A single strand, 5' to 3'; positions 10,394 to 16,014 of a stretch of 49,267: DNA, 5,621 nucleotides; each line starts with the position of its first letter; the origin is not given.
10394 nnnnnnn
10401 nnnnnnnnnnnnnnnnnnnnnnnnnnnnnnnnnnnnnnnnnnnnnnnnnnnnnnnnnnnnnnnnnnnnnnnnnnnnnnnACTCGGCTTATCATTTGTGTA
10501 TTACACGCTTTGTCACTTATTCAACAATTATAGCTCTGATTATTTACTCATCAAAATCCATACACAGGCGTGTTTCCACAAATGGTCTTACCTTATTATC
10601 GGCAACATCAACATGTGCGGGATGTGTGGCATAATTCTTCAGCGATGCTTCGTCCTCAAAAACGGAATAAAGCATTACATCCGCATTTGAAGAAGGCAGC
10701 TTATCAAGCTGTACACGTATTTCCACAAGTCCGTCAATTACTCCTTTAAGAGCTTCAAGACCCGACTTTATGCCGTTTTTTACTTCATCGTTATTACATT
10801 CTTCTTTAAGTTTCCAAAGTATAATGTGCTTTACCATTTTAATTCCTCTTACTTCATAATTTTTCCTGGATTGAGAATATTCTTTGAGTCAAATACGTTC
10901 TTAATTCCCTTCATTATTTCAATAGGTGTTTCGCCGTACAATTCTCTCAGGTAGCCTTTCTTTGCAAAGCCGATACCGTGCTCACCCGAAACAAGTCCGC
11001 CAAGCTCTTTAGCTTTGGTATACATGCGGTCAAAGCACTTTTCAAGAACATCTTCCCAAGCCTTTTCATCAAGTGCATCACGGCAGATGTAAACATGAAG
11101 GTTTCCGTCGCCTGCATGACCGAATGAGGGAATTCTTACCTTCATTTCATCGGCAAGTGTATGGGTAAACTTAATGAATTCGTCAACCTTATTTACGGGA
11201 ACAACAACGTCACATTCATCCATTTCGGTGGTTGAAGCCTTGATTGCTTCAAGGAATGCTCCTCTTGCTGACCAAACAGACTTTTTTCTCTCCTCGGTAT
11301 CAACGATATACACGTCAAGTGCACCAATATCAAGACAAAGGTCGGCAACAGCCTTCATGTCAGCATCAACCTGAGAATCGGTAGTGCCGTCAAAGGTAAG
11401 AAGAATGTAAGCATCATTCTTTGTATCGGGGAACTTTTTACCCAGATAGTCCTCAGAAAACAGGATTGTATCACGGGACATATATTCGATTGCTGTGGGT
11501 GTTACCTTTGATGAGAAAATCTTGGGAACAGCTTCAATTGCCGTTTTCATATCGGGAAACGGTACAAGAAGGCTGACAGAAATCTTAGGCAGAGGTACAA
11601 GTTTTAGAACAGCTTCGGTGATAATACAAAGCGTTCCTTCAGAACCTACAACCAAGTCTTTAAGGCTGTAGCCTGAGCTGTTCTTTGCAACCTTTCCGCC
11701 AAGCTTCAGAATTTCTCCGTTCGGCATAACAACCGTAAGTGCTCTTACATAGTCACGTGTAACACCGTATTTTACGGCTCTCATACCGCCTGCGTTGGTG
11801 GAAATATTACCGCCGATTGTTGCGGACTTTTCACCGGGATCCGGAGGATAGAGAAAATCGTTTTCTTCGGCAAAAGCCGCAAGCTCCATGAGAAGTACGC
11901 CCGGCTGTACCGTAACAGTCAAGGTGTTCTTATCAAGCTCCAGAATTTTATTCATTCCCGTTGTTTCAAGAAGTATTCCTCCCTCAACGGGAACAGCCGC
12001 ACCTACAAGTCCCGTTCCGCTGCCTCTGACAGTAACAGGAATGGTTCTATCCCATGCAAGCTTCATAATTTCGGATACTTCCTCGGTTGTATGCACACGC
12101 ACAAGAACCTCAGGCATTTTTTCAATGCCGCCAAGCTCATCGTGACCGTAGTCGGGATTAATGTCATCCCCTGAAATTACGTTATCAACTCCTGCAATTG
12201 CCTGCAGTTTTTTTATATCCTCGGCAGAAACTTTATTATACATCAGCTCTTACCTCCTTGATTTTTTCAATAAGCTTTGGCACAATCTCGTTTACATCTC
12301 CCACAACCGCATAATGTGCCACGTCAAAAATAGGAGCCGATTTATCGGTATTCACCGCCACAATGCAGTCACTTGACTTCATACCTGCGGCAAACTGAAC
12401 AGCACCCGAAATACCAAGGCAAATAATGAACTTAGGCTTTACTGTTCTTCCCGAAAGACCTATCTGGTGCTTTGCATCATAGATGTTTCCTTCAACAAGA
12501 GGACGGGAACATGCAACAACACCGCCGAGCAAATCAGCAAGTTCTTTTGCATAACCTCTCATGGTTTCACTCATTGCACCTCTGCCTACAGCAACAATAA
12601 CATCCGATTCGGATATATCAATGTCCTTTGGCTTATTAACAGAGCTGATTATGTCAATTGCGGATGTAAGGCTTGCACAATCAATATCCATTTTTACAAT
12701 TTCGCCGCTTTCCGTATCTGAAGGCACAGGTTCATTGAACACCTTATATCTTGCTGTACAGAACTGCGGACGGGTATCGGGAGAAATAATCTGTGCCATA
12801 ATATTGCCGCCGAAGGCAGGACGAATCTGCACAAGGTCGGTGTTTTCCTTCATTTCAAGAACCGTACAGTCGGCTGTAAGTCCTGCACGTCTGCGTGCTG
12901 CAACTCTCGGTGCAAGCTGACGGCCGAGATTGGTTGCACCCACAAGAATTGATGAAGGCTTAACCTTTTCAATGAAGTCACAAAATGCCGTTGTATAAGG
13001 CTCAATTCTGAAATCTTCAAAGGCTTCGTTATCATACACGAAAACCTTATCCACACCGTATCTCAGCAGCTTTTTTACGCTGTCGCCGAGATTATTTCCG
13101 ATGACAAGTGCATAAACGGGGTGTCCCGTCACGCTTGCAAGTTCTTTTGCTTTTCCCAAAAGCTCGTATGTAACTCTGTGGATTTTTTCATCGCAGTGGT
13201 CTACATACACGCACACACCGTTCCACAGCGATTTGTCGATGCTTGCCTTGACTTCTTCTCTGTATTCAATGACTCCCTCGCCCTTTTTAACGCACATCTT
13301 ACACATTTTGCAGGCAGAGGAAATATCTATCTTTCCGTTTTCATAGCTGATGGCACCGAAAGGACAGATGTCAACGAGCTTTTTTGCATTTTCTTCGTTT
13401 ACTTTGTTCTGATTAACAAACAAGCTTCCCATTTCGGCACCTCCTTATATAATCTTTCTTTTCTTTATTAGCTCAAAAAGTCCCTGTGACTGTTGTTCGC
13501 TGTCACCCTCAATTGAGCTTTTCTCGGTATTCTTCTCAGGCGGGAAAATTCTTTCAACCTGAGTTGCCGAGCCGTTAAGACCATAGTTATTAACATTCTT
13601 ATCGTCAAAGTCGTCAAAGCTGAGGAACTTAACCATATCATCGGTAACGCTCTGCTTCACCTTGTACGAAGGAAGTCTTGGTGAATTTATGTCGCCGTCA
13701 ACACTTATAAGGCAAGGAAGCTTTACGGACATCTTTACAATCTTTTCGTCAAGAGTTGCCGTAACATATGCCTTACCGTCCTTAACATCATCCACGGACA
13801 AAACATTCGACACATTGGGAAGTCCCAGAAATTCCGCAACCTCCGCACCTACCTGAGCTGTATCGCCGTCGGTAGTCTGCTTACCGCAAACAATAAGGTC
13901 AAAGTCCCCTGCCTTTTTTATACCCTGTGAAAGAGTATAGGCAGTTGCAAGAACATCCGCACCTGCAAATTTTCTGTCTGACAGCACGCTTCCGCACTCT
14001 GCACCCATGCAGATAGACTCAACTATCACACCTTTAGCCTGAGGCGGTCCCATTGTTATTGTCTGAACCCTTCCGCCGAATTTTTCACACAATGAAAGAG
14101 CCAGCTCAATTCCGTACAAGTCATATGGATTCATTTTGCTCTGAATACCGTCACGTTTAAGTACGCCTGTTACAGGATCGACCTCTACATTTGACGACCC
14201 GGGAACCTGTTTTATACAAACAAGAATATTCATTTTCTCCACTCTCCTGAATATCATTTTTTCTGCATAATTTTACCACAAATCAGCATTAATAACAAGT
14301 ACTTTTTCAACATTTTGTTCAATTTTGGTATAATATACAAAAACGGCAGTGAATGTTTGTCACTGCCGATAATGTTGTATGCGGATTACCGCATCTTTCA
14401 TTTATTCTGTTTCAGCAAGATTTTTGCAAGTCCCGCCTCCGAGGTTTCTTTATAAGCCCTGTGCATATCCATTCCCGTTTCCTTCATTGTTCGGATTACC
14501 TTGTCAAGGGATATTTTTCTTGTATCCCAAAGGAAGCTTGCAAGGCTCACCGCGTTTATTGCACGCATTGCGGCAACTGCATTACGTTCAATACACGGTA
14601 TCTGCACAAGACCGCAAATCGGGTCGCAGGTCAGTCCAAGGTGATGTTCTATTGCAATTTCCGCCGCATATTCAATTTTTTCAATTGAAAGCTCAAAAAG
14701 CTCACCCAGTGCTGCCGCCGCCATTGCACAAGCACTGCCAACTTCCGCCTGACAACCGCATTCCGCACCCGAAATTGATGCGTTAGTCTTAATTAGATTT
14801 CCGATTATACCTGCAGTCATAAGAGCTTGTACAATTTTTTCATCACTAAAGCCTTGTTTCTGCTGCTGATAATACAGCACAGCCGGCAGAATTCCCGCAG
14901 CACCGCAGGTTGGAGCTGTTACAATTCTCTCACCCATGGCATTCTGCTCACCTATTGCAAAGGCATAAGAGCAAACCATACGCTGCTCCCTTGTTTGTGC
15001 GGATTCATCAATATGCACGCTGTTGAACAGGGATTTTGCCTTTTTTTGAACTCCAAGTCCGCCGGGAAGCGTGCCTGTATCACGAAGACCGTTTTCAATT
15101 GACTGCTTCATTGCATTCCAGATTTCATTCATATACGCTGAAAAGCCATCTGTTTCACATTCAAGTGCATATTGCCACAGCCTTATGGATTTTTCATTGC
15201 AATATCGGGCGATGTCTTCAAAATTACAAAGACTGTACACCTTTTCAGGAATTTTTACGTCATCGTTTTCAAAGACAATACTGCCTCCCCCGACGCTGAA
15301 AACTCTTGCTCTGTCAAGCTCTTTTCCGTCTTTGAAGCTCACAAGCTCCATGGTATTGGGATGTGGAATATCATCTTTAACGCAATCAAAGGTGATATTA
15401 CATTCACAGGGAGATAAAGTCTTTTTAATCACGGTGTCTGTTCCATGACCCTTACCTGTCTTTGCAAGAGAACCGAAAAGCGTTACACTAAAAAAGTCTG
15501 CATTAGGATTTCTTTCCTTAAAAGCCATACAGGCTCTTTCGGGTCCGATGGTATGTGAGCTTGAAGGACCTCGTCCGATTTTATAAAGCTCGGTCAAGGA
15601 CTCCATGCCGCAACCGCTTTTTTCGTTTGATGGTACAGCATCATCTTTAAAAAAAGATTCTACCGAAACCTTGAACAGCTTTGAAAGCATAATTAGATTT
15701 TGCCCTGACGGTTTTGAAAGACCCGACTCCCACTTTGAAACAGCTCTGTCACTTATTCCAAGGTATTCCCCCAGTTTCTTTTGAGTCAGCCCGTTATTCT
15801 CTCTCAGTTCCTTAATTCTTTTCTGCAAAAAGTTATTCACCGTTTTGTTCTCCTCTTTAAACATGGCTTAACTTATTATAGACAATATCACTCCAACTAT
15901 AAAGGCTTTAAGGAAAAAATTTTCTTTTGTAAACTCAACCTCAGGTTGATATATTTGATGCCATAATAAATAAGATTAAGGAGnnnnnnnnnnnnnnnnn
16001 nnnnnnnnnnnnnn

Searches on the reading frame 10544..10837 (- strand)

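Call 40: search_protein_families(library=pfam, proteins=[window:10544-10837:-], max_evalue=0.00001)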
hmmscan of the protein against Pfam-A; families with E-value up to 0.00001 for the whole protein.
window:10544-10837:- (97 aa): 1 family
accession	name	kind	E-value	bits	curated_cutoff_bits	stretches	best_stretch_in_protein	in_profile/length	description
PF07876.18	Dabb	-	2.1e-24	86.5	25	1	2-96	1-95/96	Stress responsive A/B Barrel Domain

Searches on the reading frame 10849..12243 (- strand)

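Call 39: search_protein_families(library=pfam, proteins=[window:10849-12243:-], max_evalue=0.00001)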
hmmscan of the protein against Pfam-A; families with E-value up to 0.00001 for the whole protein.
window:10849-12243:- (464 aa): 2 families
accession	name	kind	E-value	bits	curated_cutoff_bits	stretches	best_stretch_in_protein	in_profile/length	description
PF02913.24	FAD-oxidase_C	-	3e-63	214.3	21.2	1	219-462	2-248/248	FAD linked oxidases, C-terminal domain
PF01565.28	FAD_binding_4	-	1.3e-41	141.9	26.4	1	44-182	1-139/139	FAD binding domain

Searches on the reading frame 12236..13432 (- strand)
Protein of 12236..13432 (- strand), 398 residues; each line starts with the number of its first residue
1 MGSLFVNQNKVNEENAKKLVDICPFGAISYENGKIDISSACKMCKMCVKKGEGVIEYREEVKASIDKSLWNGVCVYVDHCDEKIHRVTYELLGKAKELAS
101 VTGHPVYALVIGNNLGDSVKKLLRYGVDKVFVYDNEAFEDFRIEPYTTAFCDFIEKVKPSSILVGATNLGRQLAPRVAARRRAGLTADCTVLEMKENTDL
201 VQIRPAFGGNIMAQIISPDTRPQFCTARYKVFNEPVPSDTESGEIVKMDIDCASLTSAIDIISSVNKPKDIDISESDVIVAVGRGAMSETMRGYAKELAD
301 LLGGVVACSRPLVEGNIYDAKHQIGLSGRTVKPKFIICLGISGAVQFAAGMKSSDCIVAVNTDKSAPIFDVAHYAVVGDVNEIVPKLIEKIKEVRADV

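Call 39: search_protein_families(library=pfam, proteins=[window:12236-13432:-], max_evalue=0.00001)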
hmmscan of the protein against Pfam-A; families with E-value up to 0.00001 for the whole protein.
window:12236-13432:- (398 aa): 2 families
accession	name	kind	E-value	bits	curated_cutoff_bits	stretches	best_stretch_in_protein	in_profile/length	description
PF01012.27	ETF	-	2.6e-41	141.9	26.7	1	73-249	1-177/181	Electron transfer flavoprotein domain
PF00766.25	ETF_alpha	-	9.3e-27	93.3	27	1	272-352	1-81/81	Electron transfer flavoprotein FAD-binding domain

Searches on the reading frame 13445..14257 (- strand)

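Call 39: search_protein_families(library=pfam, proteins=[window:13445-14257:-], max_evalue=0.00001)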
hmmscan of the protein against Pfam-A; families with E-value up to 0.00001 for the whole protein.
window:13445-14257:- (270 aa): 1 family
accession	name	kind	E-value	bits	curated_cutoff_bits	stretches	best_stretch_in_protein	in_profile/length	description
PF01012.27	ETF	-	2e-33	116.2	26.7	1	30-195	1-164/181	Electron transfer flavoprotein domain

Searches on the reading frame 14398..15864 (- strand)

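Call 39: search_protein_families(library=pfam, proteins=[window:14398-15864:-], max_evalue=0.00001)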
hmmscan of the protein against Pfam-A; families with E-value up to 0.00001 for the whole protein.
window:14398-15864:- (488 aa): 4 families
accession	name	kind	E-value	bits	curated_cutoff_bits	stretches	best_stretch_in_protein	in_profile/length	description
PF03313.21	SDH_alpha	-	8.3e-78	262.1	26.4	1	238-480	23-260/260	Serine dehydratase alpha chain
PF03315.21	SDH_beta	-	2.7e-22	80.2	26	1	89-147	1-65/155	Serine dehydratase beta chain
PF01381.28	HTH_3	-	7.1e-16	58.4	23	1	17-69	1-53/55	Helix-turn-helix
PF12844.13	HTH_19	-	4.9e-08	33.2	30.2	1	15-67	2-54/64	Helix-turn-helix domain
